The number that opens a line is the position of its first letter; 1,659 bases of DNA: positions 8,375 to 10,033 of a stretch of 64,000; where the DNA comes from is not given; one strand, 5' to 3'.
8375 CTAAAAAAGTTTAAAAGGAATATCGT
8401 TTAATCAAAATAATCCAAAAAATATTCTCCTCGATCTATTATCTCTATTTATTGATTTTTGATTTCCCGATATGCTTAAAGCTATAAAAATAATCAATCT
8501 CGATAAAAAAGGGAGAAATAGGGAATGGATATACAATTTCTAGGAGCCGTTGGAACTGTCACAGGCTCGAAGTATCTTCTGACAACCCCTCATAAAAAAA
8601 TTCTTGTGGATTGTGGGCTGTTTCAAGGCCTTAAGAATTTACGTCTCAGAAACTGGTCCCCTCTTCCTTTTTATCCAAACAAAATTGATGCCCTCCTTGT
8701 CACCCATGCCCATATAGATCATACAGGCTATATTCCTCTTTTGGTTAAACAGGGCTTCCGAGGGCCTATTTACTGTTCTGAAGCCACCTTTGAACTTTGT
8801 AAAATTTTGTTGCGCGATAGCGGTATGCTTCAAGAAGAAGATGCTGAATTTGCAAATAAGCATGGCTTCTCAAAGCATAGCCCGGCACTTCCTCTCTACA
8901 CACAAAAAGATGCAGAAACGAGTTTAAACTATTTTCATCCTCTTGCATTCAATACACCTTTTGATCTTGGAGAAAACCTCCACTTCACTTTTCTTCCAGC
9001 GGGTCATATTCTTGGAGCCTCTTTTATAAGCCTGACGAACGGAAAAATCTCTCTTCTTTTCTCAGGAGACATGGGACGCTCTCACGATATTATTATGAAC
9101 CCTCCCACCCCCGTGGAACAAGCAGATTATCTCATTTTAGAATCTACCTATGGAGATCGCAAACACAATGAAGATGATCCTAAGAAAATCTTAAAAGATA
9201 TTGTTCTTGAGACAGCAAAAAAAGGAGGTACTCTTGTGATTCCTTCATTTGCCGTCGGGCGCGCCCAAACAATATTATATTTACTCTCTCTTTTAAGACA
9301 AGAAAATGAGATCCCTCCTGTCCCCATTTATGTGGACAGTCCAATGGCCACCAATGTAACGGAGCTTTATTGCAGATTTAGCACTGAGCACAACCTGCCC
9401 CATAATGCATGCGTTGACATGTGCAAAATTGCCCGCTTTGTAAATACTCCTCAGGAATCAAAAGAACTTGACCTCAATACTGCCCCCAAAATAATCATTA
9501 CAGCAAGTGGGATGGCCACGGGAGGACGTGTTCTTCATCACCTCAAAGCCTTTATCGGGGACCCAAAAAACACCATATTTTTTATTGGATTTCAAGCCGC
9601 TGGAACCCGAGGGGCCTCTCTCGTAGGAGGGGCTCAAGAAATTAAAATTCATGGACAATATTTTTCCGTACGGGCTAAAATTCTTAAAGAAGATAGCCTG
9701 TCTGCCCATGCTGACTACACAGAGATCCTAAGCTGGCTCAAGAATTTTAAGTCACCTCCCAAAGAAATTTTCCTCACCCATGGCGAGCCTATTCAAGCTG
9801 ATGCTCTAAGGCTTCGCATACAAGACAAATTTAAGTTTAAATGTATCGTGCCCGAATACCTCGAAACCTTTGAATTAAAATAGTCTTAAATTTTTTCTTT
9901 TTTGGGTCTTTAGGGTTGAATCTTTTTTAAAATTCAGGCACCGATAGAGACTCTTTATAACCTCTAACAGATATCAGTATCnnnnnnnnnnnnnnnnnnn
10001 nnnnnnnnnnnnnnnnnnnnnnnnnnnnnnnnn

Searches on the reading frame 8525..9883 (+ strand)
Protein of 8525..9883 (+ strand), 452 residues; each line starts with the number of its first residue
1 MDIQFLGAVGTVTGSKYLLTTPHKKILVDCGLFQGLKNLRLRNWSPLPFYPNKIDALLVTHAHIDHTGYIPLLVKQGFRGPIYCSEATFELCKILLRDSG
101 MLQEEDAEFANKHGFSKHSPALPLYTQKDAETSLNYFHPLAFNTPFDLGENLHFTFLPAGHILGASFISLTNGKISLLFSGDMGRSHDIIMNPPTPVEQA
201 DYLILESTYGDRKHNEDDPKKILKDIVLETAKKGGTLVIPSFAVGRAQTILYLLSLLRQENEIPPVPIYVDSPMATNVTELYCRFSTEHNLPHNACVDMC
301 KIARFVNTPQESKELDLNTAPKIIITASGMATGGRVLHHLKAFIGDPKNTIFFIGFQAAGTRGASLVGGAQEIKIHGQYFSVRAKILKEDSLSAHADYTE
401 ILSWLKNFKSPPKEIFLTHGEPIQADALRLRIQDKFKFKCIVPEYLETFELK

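Call 6: search_protein_families(library=pfam, proteins=[window:8525-9883:+], max_evalue=0.01)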
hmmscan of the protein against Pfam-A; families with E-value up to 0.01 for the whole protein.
window:8525-9883:+ (452 aa): 5 families
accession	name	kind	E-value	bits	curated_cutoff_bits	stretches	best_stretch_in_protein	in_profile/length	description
PF10996.14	Beta-Casp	-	9.4e-36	123.4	27.7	1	247-366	1-120/120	Beta-Casp domain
PF07521.17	RMMBL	-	4e-14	52.8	21.6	1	381-443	3-63/63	Zn-dependent metallo-hydrolase RNA specificity domain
PF00753.33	Lactamase_B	-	7.9e-13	49.2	22.7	1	16-194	8-161/196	Metallo-beta-lactamase superfamily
PF12706.13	Lactamase_B_2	-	1.2e-11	45.1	27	1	25-211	2-169/200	Beta-lactamase superfamily domain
PF16661.11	Lactamase_B_6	-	6.6e-10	39.1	27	1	21-192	4-171/193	Metallo-beta-lactamase superfamily domain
